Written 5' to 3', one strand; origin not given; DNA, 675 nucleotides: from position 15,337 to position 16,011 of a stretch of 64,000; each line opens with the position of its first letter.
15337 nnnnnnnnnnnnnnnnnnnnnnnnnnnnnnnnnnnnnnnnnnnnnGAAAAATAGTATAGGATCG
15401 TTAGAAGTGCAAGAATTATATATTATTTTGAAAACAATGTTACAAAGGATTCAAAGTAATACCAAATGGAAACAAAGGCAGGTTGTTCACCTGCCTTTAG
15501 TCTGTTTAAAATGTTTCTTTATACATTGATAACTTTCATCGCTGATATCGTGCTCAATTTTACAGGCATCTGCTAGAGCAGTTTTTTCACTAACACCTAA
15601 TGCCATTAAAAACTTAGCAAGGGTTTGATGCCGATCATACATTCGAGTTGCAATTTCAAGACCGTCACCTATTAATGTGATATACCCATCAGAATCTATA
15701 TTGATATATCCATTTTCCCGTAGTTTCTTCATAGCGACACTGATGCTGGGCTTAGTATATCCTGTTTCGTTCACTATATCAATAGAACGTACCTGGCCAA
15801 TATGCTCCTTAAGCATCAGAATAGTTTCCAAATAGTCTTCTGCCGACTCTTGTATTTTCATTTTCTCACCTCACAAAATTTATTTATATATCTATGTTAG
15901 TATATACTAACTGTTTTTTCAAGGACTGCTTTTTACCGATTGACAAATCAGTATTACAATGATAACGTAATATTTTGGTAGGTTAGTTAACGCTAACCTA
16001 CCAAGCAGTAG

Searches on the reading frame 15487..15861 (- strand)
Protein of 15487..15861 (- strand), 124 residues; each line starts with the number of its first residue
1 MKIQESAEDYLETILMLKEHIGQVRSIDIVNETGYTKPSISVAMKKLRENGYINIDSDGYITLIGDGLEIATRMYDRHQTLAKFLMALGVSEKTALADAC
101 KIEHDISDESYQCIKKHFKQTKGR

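Call 9: search_protein_families(library=pfam, proteins=[window:15487-15861:-])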
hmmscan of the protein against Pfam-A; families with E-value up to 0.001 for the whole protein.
window:15487-15861:- (124 aa): 4 families
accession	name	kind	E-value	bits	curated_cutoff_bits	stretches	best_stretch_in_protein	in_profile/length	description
PF02742.21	Fe_dep_repr_C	-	2.9e-12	46.8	27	1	66-118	3-56/70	Iron dependent repressor, metal binding and dimerisation domain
PF01325.25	Fe_dep_repress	-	7.8e-09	36.1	26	1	4-55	3-54/60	Iron dependent repressor, N-terminal DNA binding domain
PF24034.1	DUF7343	-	3.6e-06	27.2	27.6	1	12-54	7-49/62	Domain of unknown function (DUF7343)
PF12802.13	MarR_2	-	0.00082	19.9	27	0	14-53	11-50/61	MarR family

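Call 10: search_protein_families(library=ncbifam, proteins=[window:15487-15861:-])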
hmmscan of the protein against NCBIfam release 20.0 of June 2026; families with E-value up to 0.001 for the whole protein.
window:15487-15861:- (124 aa): 5 families
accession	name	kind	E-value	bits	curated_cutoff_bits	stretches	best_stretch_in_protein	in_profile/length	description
NF008273.0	PRK11050.1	equivalog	1.9e-24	86.1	153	1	5-121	36-152/156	manganese-binding transcriptional regulator MntR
NF003025.0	PRK03902.1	equivalog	7.4e-17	61.7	138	1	5-116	4-115/142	transcriptional regulator MntR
NF053665.1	TransRegDtxRActin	equivalog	3.3e-07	30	290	1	5-112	6-114/233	iron-dependent transcriptional repressor DtxR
NF047407.1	TransRegMntRTherm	equivalog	1.1e-06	28.4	350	1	3-112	6-122/227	manganese-dependent transcriptional regulator MntR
NF053756.1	MreA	equivalog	3.4e-06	26.8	100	1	15-56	23-64/110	MreA family transcriptional regulator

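Call 12: find_homologous_proteins(query=window:15487-15861:-)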
Query window:15487-15861:- (124 aa): 7997 proteins with E <= 0.001 among 8000 candidates; the best 120 are listed.
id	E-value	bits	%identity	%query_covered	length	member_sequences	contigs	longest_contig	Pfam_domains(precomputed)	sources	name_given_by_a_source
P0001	1.3e-74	266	100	100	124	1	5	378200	PF02742.22,PF24034.2,PF01325.26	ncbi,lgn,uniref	ncbi:metal-dependent transcriptional regulator [Brassicibacter mesophilus]|uniref:metal-dependent tr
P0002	1.0e-67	244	99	92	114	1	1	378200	PF02742.22,PF24034.2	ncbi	ncbi:Mn-dependent DtxR family transcriptional regulator [Brassicibacter mesophilus]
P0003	7.6e-63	228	87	98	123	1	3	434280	PF02742.22,PF24034.2,PF01325.26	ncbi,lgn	-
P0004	9.1e-62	224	85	100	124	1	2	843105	PF02742.22,PF24034.2,PF01325.26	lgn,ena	-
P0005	1.4e-59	217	80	100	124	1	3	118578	PF02742.22,PF24034.2,PF01325.26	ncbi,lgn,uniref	ncbi:metal-dependent transcriptional regulator [Tissierella praeacuta]|uniref:metal-dependent transc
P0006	1.1e-57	211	77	100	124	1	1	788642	PF02742.22,PF24034.2,PF01325.26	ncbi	-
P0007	1.2e-57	211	79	100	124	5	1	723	PF02742.22,PF24034.2,PF01325.26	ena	-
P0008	1.3e-54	201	78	100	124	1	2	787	PF02742.22,PF01325.26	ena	-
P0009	3.5e-53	197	75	99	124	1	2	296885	PF02742.22,PF24034.2,PF01325.26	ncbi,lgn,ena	-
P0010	8.9e-53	196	75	97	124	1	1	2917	PF02742.22,PF24034.2,PF01325.26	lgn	-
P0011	5.7e-52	193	73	96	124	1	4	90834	PF12802.14,PF02742.22,PF01325.26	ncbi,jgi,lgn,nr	ncbi:MAG: metal-dependent transcriptional regulator [Bacillota bacterium]|jgi:Mn-dependent DtxR fami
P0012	6.3e-52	193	73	96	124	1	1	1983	PF12802.14,PF02742.22,PF01325.26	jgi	jgi:Mn-dependent DtxR family transcriptional regulator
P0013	6.7e-52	193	75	97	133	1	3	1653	PF02742.22,PF01325.26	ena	-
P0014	8.4e-52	192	73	96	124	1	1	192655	PF02742.22,PF01325.26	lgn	-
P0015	2.0e-51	191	73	99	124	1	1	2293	PF02742.22,PF01325.26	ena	-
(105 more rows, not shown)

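Call 14: find_related_loci(query=A1, collection=genome_contigs, flank=6000)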
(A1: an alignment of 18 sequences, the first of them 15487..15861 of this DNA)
Query A1 (124 aa) in genome_contigs; peptide patterns used: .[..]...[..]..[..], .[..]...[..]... (x = any residue, [..] = any of these).
599 stretches matched a pattern (row limit reached: there are more); 591 encode a relative of the query (tblastn E <= 1e-3); the best 80 are kept; 80 distinct loci.
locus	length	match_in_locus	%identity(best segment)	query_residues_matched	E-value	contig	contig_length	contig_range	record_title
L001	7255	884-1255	74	1-124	9e-59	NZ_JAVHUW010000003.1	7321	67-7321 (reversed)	Candidatus Desulfosporosinus nitrosoreducens strain PR k141_1961, whole genome shotgun sequence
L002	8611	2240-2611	67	1-124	3e-53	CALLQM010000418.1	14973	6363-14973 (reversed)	MAG TPA_asm: uncultured Clostridia bacterium isolate SRR6713635_bin.11_CONCOCT_v1.1_MAG genome assembly, contig: ERZ7949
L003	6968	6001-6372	65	1-124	1e-52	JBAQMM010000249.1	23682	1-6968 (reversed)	MAG: Anaerolineaceae bacterium isolate MFD12067_ilm_asm_bin1 k127_27080, whole genome shotgun sequence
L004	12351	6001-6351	68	1-117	5e-51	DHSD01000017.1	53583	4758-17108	MAG TPA_asm: Ruminococcaceae bacterium UBA5295 UBA5295_contig_6034, whole genome shotgun sequence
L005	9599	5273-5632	67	1-120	6e-51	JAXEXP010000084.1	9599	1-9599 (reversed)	MAG: Candidatus Spyradocola sp. isolate SUG2607 k141_303304, whole genome shotgun sequence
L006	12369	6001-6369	63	1-123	9e-51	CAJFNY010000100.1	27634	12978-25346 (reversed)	uncultured Oscillospiraceae bacterium isolate Coassembly_mag_258 genome assembly, contig: MAGpy_11413_min2k_bin_258_fak8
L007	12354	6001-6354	64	1-118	2e-50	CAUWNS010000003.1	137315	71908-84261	MAG: uncultured Clostridia bacterium isolate ERS329816__bin145 genome assembly, contig: ERS329816_NODE_98_length_137315_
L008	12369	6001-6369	63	1-123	4e-50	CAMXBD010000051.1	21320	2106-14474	MAG TPA_asm: uncultured Lachnospiraceae bacterium isolate SRR14411269_bin.9_metawrap_v1.3_MAG genome assembly, contig: N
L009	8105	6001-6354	66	1-118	4e-50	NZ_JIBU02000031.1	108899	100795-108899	Clostridium drakei strain SL1 contig_31, whole genome shotgun sequence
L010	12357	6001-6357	63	1-119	9e-50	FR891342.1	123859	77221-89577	Clostridium sp. CAG:964 genomic scaffold, scf156, whole genome shotgun sequence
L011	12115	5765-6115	68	1-117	1e-49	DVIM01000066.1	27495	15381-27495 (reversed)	MAG TPA_asm: Candidatus Spyradocola merdavium isolate CHK191-18038 CHK191__C153047_L27495_ERR3414586, whole genome shotg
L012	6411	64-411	66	1-116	1e-49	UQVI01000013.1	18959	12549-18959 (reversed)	uncultured Ruminococcaceae bacterium isolate UMGS677 genome assembly, contig: NODE_650_length_18959_cov_5.485559, whole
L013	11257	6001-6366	61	1-122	1e-49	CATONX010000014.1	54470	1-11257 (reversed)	MAG TPA_asm: uncultured Eubacteriales bacterium isolate MGG30646_1680015440 genome assembly, contig: SAMEA4643382_240, w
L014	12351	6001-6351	67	1-117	3e-49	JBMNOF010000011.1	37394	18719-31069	MAG: Candidatus Spyradocola sp. isolate SBF912SR2HQ0090 scaffold_4344_c1, whole genome shotgun sequence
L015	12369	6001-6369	61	1-123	5e-49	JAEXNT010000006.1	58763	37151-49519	MAG: Bacillota bacterium isolate OH_HBrB_109 k127_610288, whole genome shotgun sequence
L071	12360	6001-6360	60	1-120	1e-45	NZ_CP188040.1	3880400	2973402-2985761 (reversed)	Alloiococcus sp. CFN-8 chromosome, complete genome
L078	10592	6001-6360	60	1-120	3e-45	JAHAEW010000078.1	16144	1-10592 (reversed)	MAG: Clostridiales bacterium isolate L3_058_000G1_dasL3_058_000G1_concoct_79_sub L3_058_000G1_scaffold_4094, whole genom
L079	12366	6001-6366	58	1-122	3e-45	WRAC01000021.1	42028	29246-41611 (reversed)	MAG: Defluviitaleaceae bacterium isolate Lab288P1bin141 Ga0131853_10001479, whole genome shotgun sequence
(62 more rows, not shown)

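Call 18: find_encoding_contigs(protein=P0003, flank=8000, max_places=3)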
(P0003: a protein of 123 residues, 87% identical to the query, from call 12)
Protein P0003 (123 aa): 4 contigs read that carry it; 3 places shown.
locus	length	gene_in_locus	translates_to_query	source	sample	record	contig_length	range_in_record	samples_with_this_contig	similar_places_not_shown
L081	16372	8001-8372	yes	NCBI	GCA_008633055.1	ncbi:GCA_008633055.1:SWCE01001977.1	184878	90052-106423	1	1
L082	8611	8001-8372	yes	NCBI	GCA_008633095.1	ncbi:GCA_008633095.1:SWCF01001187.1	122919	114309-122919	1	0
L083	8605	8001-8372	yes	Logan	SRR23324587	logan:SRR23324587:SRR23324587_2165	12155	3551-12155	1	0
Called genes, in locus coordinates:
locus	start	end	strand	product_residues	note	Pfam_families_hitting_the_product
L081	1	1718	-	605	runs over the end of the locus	PF00664:ABC_membrane, PF00005:ABC_tran, PF02463:SMC_N (weak)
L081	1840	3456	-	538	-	PF00496:SBP_bac_5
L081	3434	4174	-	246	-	PF00005:ABC_tran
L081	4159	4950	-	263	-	PF02463:SMC_N, PF00005:ABC_tran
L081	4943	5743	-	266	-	PF00528:BPD_transp_1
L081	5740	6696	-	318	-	PF19300:BPD_transp_1_N, PF00528:BPD_transp_1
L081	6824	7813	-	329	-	PF12833:HTH_18, PF00165:HTH_AraC (weak)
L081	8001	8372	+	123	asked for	PF01325:Fe_dep_repress, PF24034:DUF7343 (weak), PF02742:Fe_dep_repr_C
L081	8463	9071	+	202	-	-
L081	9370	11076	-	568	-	PF00664:ABC_membrane, PF00005:ABC_tran, PF02463:SMC_N (weak)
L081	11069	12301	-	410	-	PF00005:ABC_tran, PF02463:SMC_N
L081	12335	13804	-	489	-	PF03193:RsgA_GTPase (faint), PF00005:ABC_tran, PF13166:AAA_13 (faint), PF13175:AAA_15 (faint), PF13401:AAA_22 (faint), PF00005:ABC_tran, PF02463:SMC_N (weak), PF13304:AAA_21 (weak)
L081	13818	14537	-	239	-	PF02361:CbiQ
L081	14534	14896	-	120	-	PF09605:Trep_Strep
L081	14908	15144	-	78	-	PF09605:Trep_Strep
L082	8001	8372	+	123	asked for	PF01325:Fe_dep_repress, PF24034:DUF7343 (weak), PF02742:Fe_dep_repr_C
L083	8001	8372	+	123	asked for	PF01325:Fe_dep_repress, PF24034:DUF7343 (weak), PF02742:Fe_dep_repr_C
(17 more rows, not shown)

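Call 19: find_encoding_contigs(protein=P0004, flank=8000, max_places=3)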
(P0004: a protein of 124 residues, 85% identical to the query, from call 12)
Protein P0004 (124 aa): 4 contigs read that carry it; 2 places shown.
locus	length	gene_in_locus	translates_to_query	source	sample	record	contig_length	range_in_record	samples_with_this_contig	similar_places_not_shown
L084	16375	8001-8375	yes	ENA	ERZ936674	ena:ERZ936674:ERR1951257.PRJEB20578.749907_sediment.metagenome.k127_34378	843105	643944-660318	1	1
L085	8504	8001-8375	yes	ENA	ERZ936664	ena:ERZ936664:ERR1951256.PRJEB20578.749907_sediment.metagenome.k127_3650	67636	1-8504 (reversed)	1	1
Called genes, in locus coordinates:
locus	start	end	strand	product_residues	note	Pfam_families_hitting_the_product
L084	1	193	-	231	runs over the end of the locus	PF20730:YetF_N (weak), PF04239:DUF421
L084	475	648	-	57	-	-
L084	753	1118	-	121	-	PF13788:DUF4180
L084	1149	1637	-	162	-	PF12728:HTH_17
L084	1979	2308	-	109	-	PF28289:BV97_02767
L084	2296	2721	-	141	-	PF22381:Staph_reg_Sar_Rot, PF12802:MarR_2, PF22166:WHD_ArnR1 (weak), PF01022:HTH_5 (weak), PF01047:MarR, PF13412:HTH_24, PF13463:HTH_27, PF12840:HTH_20 (weak), +2 more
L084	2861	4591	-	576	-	PF00664:ABC_membrane, PF00005:ABC_tran, PF02463:SMC_N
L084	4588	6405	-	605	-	PF00664:ABC_membrane, PF00005:ABC_tran, PF02463:SMC_N (weak)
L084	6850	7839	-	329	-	PF12833:HTH_18, PF00165:HTH_AraC (weak)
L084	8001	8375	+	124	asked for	PF01325:Fe_dep_repress (weak), PF24034:DUF7343 (weak), PF02742:Fe_dep_repr_C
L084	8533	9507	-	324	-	PF21948:LplA-B_cat, PF03099:BPL_LplA_LipB, PF10437:Lip_prot_lig_C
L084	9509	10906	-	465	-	PF00890:FAD_binding_2 (faint), PF01134:GIDA, PF01262:AlaDh_PNT_C (faint), PF07992:Pyr_redox_2, PF12831:FAD_oxidored, PF13738:Pyr_redox_3, PF00070:Pyr_redox, PF02852:Pyr_redox_dim, +3 more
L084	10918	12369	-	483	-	PF02347:GDC-P, PF21478:GcvP2_C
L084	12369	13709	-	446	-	PF02347:GDC-P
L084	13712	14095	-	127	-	PF01597:GCV_H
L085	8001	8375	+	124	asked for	PF01325:Fe_dep_repress (weak), PF24034:DUF7343 (weak), PF02742:Fe_dep_repr_C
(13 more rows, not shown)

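Call 20: find_encoding_contigs(protein=P0005, flank=8000, max_places=3)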
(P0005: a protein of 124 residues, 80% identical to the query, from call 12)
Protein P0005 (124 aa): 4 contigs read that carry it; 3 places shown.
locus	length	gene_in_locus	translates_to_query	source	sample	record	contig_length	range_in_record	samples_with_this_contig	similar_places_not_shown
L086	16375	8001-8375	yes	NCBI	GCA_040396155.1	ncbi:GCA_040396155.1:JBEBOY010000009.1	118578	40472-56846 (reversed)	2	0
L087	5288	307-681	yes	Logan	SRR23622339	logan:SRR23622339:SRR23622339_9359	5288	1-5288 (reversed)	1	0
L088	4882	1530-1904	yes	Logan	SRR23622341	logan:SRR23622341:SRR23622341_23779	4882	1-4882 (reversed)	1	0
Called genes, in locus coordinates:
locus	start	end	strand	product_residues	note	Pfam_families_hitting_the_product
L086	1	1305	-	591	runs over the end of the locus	PF01855:POR_N, PF12837:Fer4_6 (faint), PF02775:TPP_enzyme_C, PF00037:Fer4 (faint), PF14697:Fer4_21 (weak)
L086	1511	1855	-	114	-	PF07784:DUF1622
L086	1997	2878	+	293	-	PF01156:IU_nuc_hydro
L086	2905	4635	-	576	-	PF00664:ABC_membrane, PF00005:ABC_tran, PF02463:SMC_N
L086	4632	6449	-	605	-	PF00664:ABC_membrane, PF00005:ABC_tran, PF02463:SMC_N (faint)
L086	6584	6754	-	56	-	-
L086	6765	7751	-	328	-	PF12833:HTH_18, PF00165:HTH_AraC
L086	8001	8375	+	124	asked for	PF01325:Fe_dep_repress, PF24034:DUF7343 (weak), PF02742:Fe_dep_repr_C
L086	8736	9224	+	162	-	PF04542:Sigma70_r2, PF08281:Sigma70_r4_2, PF04545:Sigma70_r4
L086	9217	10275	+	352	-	PF13786:DUF4179 (weak)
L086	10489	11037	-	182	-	PF27735:2-thiour_desulf_put (weak)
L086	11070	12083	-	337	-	PF00005:ABC_tran, PF13304:AAA_21 (faint), PF08402:TOBE_2 (weak)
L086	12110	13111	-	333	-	PF13379:NMT1_2, PF09084:NMT1, PF12974:Phosphonate-bd (weak), PF16868:NMT1_3 (weak)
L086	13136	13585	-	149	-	PF00528:BPD_transp_1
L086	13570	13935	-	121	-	-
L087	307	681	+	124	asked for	PF01325:Fe_dep_repress, PF24034:DUF7343 (weak), PF02742:Fe_dep_repr_C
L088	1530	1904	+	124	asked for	PF01325:Fe_dep_repress, PF24034:DUF7343 (weak), PF02742:Fe_dep_repr_C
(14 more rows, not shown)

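Call 23: search_solved_structures(query=window:15487-15861:-, max_evalue=0.001, show_alignments=2)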
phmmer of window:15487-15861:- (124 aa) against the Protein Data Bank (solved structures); distinct sequences matched with E-value up to 0.001: 25.
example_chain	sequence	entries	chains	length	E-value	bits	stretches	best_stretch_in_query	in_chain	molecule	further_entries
2h09_A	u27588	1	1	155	7.1e-14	55.6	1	5-115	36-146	Transcriptional regulator mntR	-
1on1_A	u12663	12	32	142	3.9e-10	43.6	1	6-112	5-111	Transcriptional regulator mntR | HTH-type transcriptional regulator MntR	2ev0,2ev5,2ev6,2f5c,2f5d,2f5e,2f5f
3r60_A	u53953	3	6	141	4.3e-10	43.5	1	6-112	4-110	Transcriptional regulator mntR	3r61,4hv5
4hx4_A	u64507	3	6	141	1.6e-09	41.6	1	6-112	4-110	TRANSCRIPTIONAL REGULATOR MNTR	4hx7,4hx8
1on2_A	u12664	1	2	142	6.7e-09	39.6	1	6-112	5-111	Transcriptional regulator mntR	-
4hv6_A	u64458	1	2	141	1.1e-08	38.9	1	6-112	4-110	Transcriptional regulator MntR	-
6kta_A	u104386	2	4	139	4.8e-08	36.8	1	6-111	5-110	HTH-type transcriptional regulator MntR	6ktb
1bi0_A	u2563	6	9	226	5.4e-06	30.2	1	5-119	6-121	DIPHTHERIA TOXIN REPRESSOR | DIPHTHERIA TOX REPRESSOR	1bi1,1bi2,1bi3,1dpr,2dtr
3glx_A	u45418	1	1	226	5.5e-06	30.2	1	5-119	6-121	Diphtheria toxin repressor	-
1c0w_A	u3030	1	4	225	5.7e-06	30.1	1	5-119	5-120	DIPHTHERIA TOXIN REPRESSOR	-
1g3y_A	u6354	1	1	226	9.1e-06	29.5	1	5-119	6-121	DIPHTHERIA TOXIN REPRESSOR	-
1fwz_A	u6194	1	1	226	1.9e-05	28.5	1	5-119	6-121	DIPHTHERIA TOXIN REPRESSOR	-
1b1b_A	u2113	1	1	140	2.7e-05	28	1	4-111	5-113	PROTEIN (IRON DEPENDENT REGULATOR)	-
5zr4_A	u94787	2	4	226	3.6e-05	27.6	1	7-110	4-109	Metal-dependent transcriptional regulator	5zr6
2isy_A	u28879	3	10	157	3.8e-05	27.5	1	4-111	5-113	Iron-dependent repressor ideR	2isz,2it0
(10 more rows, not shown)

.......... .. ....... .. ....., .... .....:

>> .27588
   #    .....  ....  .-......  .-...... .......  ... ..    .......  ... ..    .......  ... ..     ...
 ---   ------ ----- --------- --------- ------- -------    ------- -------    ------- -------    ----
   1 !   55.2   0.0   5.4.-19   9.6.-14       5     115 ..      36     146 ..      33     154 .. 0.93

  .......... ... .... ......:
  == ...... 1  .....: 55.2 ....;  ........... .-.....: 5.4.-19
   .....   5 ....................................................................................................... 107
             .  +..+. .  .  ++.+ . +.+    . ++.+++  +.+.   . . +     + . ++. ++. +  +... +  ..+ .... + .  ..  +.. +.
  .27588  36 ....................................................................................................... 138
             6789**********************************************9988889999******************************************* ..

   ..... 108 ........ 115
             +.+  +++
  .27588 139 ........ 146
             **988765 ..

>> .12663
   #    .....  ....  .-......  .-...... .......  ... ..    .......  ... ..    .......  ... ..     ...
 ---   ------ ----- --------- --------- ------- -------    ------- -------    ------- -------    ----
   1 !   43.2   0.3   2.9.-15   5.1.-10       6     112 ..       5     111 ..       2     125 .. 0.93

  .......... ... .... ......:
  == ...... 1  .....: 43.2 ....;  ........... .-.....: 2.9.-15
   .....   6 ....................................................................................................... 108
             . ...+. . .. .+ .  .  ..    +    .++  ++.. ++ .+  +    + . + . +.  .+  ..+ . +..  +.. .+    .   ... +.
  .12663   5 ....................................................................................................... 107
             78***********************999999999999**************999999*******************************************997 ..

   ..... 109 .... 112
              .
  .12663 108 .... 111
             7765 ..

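Call 32: search_protein_families(library=pfam, proteins=[L003:3101-5239:-, L003:5325-5561:-, L003:5577-5795:-, L071:6425-6847:-, L002:2685-3251:-, L002:3267-3599:-, L078:6442-7236:+, L079:5040-5822:-, L009:4934-5893:+, L009:2861-4627:-])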
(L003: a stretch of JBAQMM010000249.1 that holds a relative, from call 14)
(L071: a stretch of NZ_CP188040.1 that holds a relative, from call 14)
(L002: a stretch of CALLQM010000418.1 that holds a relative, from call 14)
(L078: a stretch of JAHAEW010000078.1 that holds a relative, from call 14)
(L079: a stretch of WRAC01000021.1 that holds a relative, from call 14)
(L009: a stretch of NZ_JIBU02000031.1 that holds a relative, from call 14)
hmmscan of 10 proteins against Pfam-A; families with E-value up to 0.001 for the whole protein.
L003:3101-5239:- (712 aa): 7 families
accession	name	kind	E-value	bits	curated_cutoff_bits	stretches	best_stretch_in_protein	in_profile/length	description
PF02421.24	FeoB_N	-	9e-66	220.6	27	1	4-155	2-154/156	Ferrous iron transport protein B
PF07670.19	Gate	-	1.7e-37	128.5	29.6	2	349-443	2-103/104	Nucleoside recognition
PF07664.17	FeoB_C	-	1e-20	73.6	26.6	1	453-505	2-54/54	Ferrous iron transport protein B C terminus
PF01926.29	MMR_HSR1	-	3e-20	72.8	21.9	1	4-114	1-112/113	50S ribosome-binding GTPase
PF17910.6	FeoB_Cyto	-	6.1e-19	68.7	23.4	1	173-257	1-90/90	FeoB cytosolic helical domain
PF00009.33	GTP_EFTU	-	0.00024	21.2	26.5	0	98-158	113-183/188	Elongation factor Tu GTP binding domain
PF09439.16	SRPRB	-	0.00026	20.9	25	1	4-104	5-97/178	Signal recognition particle receptor beta subunit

L003:5325-5561:- (78 aa): 1 family
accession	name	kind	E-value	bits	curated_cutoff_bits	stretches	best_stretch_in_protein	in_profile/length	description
PF04023.20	FeoA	-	3.5e-22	78.7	23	1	8-77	2-72/74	FeoA domain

L003:5577-5795:- (72 aa): 1 family
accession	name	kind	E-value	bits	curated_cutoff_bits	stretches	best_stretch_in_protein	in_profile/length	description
PF04023.20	FeoA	-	1.4e-14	54.3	23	1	4-72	1-72/74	FeoA domain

L071:6425-6847:- (140 aa): 3 families
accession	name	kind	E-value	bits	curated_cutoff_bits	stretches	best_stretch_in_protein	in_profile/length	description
PF00258.30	Flavodoxin_1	-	1.3e-19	71.3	25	1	6-133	1-140/143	Flavodoxin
PF12641.12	Flavodoxin_3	-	1.5e-06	28.6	27.5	1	5-95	1-81/160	Flavodoxin domain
PF12724.12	Flavodoxin_5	-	6e-05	23.8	27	1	6-57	2-52/145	Flavodoxin domain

L002:2685-3251:- (188 aa): 1 family
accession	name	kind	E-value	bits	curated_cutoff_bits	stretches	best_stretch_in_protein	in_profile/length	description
PF12672.12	DUF3793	-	5.7e-53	179.7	25.1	1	9-184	1-166/167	Protein of unknown function (DUF3793)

L002:3267-3599:- (110 aa): 1 family
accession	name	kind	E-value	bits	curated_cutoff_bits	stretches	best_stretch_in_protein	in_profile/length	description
PF10087.14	DUF2325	-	1e-30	106.2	33.6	1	19-107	1-93/94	Uncharacterized protein conserved in bacteria (DUF2325)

L078:6442-7236:+ (264 aa): 1 family
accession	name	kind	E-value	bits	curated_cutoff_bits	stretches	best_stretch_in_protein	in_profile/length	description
PF02535.28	Zip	-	2.4e-25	89.9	35.1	2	109-259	173-322/323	ZIP Zinc transporter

L079:5040-5822:- (260 aa): 1 family
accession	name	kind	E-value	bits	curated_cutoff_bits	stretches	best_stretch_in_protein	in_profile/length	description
PF02535.28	Zip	-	1.3e-22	80.9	35.1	1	107-257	164-318/323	ZIP Zinc transporter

L009:4934-5893:+ (319 aa): 2 families
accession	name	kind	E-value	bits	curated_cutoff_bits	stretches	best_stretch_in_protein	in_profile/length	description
PF12833.13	HTH_18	-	4.9e-20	72.1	33.6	1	238-316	1-79/80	Helix-turn-helix domain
PF00165.29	HTH_AraC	-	2.7e-13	50.1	26.6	2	225-266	1-42/42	Bacterial regulatory helix-turn-helix proteins, AraC family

L009:2861-4627:- (588 aa): 5 families
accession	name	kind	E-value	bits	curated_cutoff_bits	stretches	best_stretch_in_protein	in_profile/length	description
PF00005.33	ABC_tran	-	1.4e-31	110.3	25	1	359-508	1-137/137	ABC transporter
PF00664.28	ABC_membrane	-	4.3e-18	66.4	28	1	23-273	3-250/274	ABC transporter transmembrane region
PF02463.25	SMC_N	-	5.7e-06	26.3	40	1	412-548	72-209/220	RecF/RecN/SMC N terminal domain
PF00270.35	DEAD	-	2e-05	24.8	26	1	366-531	11-153/167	DEAD/DEAH box helicase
PF00004.35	AAA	-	0.00014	22.7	21.2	0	373-521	2-87/131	ATPase family associated with various cellular activities (AAA)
